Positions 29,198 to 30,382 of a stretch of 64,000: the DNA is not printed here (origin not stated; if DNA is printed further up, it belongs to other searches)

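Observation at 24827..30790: GDP-heptose modification locus (dehydratase, isomerase, reductase) with no linked glycosyltransferase, directly upstream of the giant adhesin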

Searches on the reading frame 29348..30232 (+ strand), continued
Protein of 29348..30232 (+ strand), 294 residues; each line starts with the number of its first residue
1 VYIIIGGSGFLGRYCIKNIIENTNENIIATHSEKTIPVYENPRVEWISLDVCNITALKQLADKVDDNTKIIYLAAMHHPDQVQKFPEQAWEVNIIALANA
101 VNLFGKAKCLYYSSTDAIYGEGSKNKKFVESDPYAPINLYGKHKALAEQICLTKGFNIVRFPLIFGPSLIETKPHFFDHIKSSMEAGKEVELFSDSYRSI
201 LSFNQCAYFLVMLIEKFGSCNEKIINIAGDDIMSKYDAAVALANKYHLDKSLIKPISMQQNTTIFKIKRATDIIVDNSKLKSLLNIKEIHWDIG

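Call 49: search_protein_families(library=ncbifam, proteins=[L009:6876-8885:+, L009:8889-9998:+, L009:2083-2976:+, L012:12348-14108:+, L012:6797-10000:+], max_evalue=0.01)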
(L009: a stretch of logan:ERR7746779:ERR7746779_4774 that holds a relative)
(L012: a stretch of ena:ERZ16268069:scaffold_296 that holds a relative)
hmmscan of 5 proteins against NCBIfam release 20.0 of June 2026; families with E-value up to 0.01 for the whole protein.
L009:6876-8885:+ (669 aa): 0 families

L009:8889-9998:+ (369 aa): 0 families

L009:2083-2976:+ (297 aa): 24 families
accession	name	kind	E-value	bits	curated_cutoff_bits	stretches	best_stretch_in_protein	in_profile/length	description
NF007482.0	PRK10073.1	equivalog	1.3e-26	93.4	423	1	3-209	6-226/334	glycosyltransferase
NF047683.1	TeichurnBiosyTuaG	equivalog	1.8e-20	73.6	400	1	3-101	6-106/252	teichuronic acid biosynthesis protein TuaG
NF050050.1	ProtGlycPglI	equivalog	8.3e-18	64.8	500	1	4-163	3-169/306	GalNAc(5)-diNAcBac-PP-undecaprenol beta-1,3-glucosyltransferase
TIGR03937.1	PgaC_IcaA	equivalog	1.5e-14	53.8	422.3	1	3-106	45-150/407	poly-beta-1,6-N-acetyl-D-glucosamine synthase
NF038299.1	EPS_HpsN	equivalog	6e-13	48.4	425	1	4-128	2-129/317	hormogonium polysaccharide biosynthesis glycosyltransferase HpsN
NF041875.1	EPS_EpsD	equivalog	9.4e-13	48.2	370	1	5-123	1-121/325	exopolysaccharide biosynthesis glycosyltransferase EpsD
TIGR03965.1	mycofact_glyco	equivalog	9.5e-13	47.8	280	1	3-122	74-195/467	mycofactocin biosynthesis glycosyltransferase MftF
TIGR04283.1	glyco_like_mftF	equivalog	1.1e-12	48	182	1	5-110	1-101/221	TIGR04283 family arsenosugar biosynthesis glycosyltransferase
NF007453.0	PRK10018.1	equivalog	2.3e-12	47.1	382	1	4-158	7-172/280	colanic acid biosynthesis glycosyltransferase WcaA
TIGR03111.1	glyc2_xrt_Gpos1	hypoth_equivalog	3.2e-12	46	363.95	1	4-122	50-173/439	TIGR03111 family XrtG-associated glycosyltransferase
TIGR04242.1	nodulat_NodC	equivalog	7.5e-12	44.9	550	1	4-125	49-175/395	chitooligosaccharide synthase NodC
NF041394.1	GtaseAglG_Halo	equivalog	8.7e-12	44.9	440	1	4-121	2-122/304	glucosyl-dolichyl phosphate glucuronosyltransferase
TIGR04017.1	WcaA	equivalog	1e-11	45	495.75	1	5-123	7-135/279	colanic acid biosynthesis glycosyltransferase WcaA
NF053739.1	GlytfEpsEBac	equivalog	2.9e-11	42.9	450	1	4-95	2-96/265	glycosyltransferase EpsE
NF038302.1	EPS_HpsE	equivalog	3.1e-10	39.5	300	1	5-105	3-110/307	hormogonium polysaccharide biosynthesis glycosyltransferase HpsE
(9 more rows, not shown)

L012:12348-14108:+ (586 aa): 193 families (the best 25 are shown)
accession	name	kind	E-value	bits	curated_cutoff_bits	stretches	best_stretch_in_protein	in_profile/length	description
TIGR02203.1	MsbA_lipidA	equivalog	4.4e-153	510.8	602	1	17-585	2-570/572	lipid A export permease/ATP-binding protein MsbA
NF008381.0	PRK11176.1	equivalog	9.4e-128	427.1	867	1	14-585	10-580/582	lipid A ABC transporter ATP-binding protein/permease MsbA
TIGR02204.1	MsbA_rel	hypoth_equivalog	2.3e-126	422.8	780.4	1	18-584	7-575/576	ABC transporter, permease/ATP-binding protein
TIGR00958.1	3a01208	subfamily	5.4e-115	385.3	874.6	1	20-580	152-710/711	antigen peptide transporter 2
NF045513.1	HepA_fam_ABC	equivalog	1.5e-111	373.8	725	1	57-577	80-603/610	heterocyst formation ABC transporter subunit HepA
NF010178.0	PRK13657.1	equivalog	1.3e-110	370.6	733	1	144-584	131-570/588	glucan ABC transporter ATP-binding protein/ permease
NF052233.1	CphA_assoc_ABC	equivalog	1.9e-107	360.5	880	1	19-585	174-744/766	cyanophycin metabolism-associated ABC transporter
TIGR01846.1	type_I_sec_HlyB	subfamily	8.2e-102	341.7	725.55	1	37-584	147-692/694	type I secretion system permease/ATPase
TIGR03796.1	NHLM_micro_ABC1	equivalog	1.4e-91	307.8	853.3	1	35-580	160-708/710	NHLP family bacteriocin export ABC transporter peptidase/permease/ATPase subunit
TIGR01192.1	chvA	subfamily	2.5e-91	307.1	585.4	1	158-582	145-568/585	glucan export ABC transporter ATP-binding protein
TIGR03375.1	type_I_sec_LssB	subfamily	1.6e-88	297.7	693.1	1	158-573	276-692/696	type I secretion system permease/ATPase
NF008055.0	PRK10789.1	equivalog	1.7e-87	294.2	845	1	22-584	9-571/590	SmdA family multidrug ABC transporter permease/ATP-binding protein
TIGR03797.1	NHLM_micro_ABC2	equivalog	5e-85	286.4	709.4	1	55-584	157-685/686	NHLP bacteriocin export ABC transporter permease/ATPase subunit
NF008056.1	PRK10790.1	equivalog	1.7e-81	274.5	746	1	12-585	6-576/584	SmdB family multidrug efflux ABC transporter permease/ATP-binding protein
TIGR02857.1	CydD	equivalog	2.5e-80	271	435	1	47-555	21-529/529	thiol reductant ABC exporter subunit CydD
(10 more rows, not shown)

L012:6797-10000:+ (1067 aa): 69 families (the best 25 are shown)
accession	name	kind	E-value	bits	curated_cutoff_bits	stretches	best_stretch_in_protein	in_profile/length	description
NF007482.0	PRK10073.1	equivalog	1.5e-45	155.6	423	2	297-499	5-216/334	glycosyltransferase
NF047683.1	TeichurnBiosyTuaG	equivalog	9.2e-44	150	400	2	2-122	7-124/252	teichuronic acid biosynthesis protein TuaG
TIGR03308.1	phn_thr-fam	hypoth_equivalog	1.9e-38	132.4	201.65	1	901-1049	37-186/204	phosphonate metabolim protein, transferase hexapeptide repeat family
NF000311.1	Vat_ABCDEFH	equivalog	5.5e-36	124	300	1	911-1047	49-186/201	Vat family streptogramin A O-acetyltransferase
NF000490.1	chloram_CatB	equivalog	5.2e-35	120.7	350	1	920-1048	57-187/210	type B chloramphenicol O-acetyltransferase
NF000111.1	stregram_VatD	exception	1e-30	107.1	400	1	912-1044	53-186/209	streptogramin A O-acetyltransferase Vat(D)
NF050050.1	ProtGlycPglI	equivalog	1.6e-30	106.5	500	2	2-110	3-110/306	GalNAc(5)-diNAcBac-PP-undecaprenol beta-1,3-glucosyltransferase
NF033468.1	stregram_VatI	exception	9.8e-30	103.9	415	1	913-1042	53-183/208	streptogramin A O-acetyltransferase Vat(I)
NF000101.1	stregram_VatA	exception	1e-28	100.5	450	1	912-1065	58-212/219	streptogramin A O-acetyltransferase Vat(A)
NF000147.1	stregram_VatF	exception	1e-28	100.3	400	1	914-1047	61-196/221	streptogramin A O-acetyltransferase Vat(F)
NF053739.1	GlytfEpsEBac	equivalog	7.4e-28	97.3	450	2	2-115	2-114/265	glycosyltransferase EpsE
TIGR03937.1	PgaC_IcaA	equivalog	2.7e-27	95.8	422.3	2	2-110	46-152/407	poly-beta-1,6-N-acetyl-D-glucosamine synthase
NF000097.1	stregram_VatC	exception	8e-27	94.5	425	1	911-1043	57-190/212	streptogramin A O-acetyltransferase Vat(C)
NF000504.1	stregram_VatH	exception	6.7e-26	91.5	475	1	913-1045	58-191/216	streptogramin A O-acetyltransferase Vat(H)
NF000020.1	stregram_VatE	exception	1.5e-24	86.8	450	1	911-1042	53-186/214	streptogramin A O-acetyltransferase Vat(E)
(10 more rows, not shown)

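Call 61: search_protein_families(library=pfam, proteins=[L041:90-899:+, L041:1078-2232:+, L041:2291-3730:+, L041:3740-4480:+, L041:6529-7473:+, L041:7489-8991:+, L041:8988-9572:+, L041:15303-16787:+, L041:17262-18221:+, L041:18188-19336:+], max_evalue=0.001)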
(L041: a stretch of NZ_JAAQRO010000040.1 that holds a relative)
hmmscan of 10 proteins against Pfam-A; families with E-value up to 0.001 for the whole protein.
L041:90-899:+ (269 aa): 6 families
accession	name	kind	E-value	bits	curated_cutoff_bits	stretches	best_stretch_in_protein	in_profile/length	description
PF01370.27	Epimerase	-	7.1e-21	75.1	20.9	1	11-164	2-178/240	NAD dependent epimerase/dehydratase family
PF04321.23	RmlD_sub_bind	-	9.3e-16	58.2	27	1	9-174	2-168/287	RmlD substrate binding domain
PF01073.25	3Beta_HSD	-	5e-11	42.6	22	1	52-190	64-217/280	3-beta hydroxysteroid dehydrogenase/isomerase family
PF07993.18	NAD_binding_4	-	2.7e-09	37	20.1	1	43-172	78-222/258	Male sterility protein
PF16363.11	GDP_Man_Dehyd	-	4.8e-07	30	27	1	29-138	51-163/332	GDP-mannose 4,6 dehydratase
PF13460.12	NAD_binding_10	-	0.00015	22.1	27.2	1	73-165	77-153/184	NAD(P)H-binding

L041:1078-2232:+ (384 aa): 6 families
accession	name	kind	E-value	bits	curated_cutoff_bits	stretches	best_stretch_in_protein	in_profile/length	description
PF00534.26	Glycos_transf_1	-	6.3e-44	150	26.4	1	194-348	4-164/172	Glycosyl transferases group 1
PF13692.12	Glyco_trans_1_4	-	6.4e-35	120.9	27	1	207-342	3-141/142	Glycosyl transferases group 1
PF13477.12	Glyco_trans_4_2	-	8e-16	58.9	23.4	1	7-154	5-139/139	Glycosyl transferase 4-like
PF13439.12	Glyco_transf_4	-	1e-15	58.6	28.5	1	26-169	15-157/170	Glycosyltransferase Family 4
PF13579.12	Glyco_trans_4_4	-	4.5e-13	50.3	29.7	1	25-169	13-150/158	Glycosyl transferase 4-like domain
PF20706.3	GT4-conflict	-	1.2e-06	28.2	26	1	215-319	209-323/385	Family 4 Glycosyltransferase in conflict systems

L041:2291-3730:+ (479 aa): 1 family
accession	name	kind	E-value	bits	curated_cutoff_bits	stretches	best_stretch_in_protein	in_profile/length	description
PF01061.29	ABC2_membrane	-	2.3e-17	63.7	26.9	1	236-438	3-209/211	ABC-2 type transporter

L041:3740-4480:+ (246 aa): 2 families
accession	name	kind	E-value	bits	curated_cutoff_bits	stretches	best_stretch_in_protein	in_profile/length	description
PF00005.33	ABC_tran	-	4.4e-22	79.6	25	1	47-178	1-135/137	ABC transporter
PF13555.12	AAA_29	-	9.3e-05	22.5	27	1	49-85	14-50/61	P-loop containing region of AAA domain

L041:6529-7473:+ (314 aa): 0 families

L041:7489-8991:+ (500 aa): 4 families
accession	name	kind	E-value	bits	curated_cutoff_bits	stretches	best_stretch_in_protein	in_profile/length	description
PF12804.13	NTP_transf_3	-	1.3e-08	35.7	27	1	6-111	1-100/160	MobA-like NTP transferase domain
PF00483.29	NTP_transferase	-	4.1e-07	30.3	21.2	1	7-115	3-119/245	Nucleotidyl transferase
PF01636.29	APH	-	1.3e-05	25.6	23.2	1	262-414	75-214/239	Phosphotransferase enzyme family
PF03881.20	Fructosamin_kin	-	0.00098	18.9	22.4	0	348-398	169-222/288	Fructosamine kinase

L041:8988-9572:+ (194 aa): 1 family
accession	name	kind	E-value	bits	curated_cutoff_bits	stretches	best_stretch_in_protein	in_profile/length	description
PF01380.27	SIS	-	3.5e-16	59.6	25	1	35-158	2-123/131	SIS domain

L041:15303-16787:+ (494 aa): 1 family
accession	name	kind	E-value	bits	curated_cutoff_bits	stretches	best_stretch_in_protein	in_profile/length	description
PF04230.19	PS_pyruv_trans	-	1.1e-29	104.6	25.3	1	16-289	1-276/280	Polysaccharide pyruvyl transferase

L041:17262-18221:+ (319 aa): 0 families

L041:18188-19336:+ (382 aa): 0 families
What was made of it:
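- An ABC-2 exporter, GT4 and a pyruvyl transferase are present in Anaerosporobacter, L041 (call 61).
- Tried and rejected: Pfam on L041 showed an ABC-2 exporter type polysaccharide locus instead (call 61).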
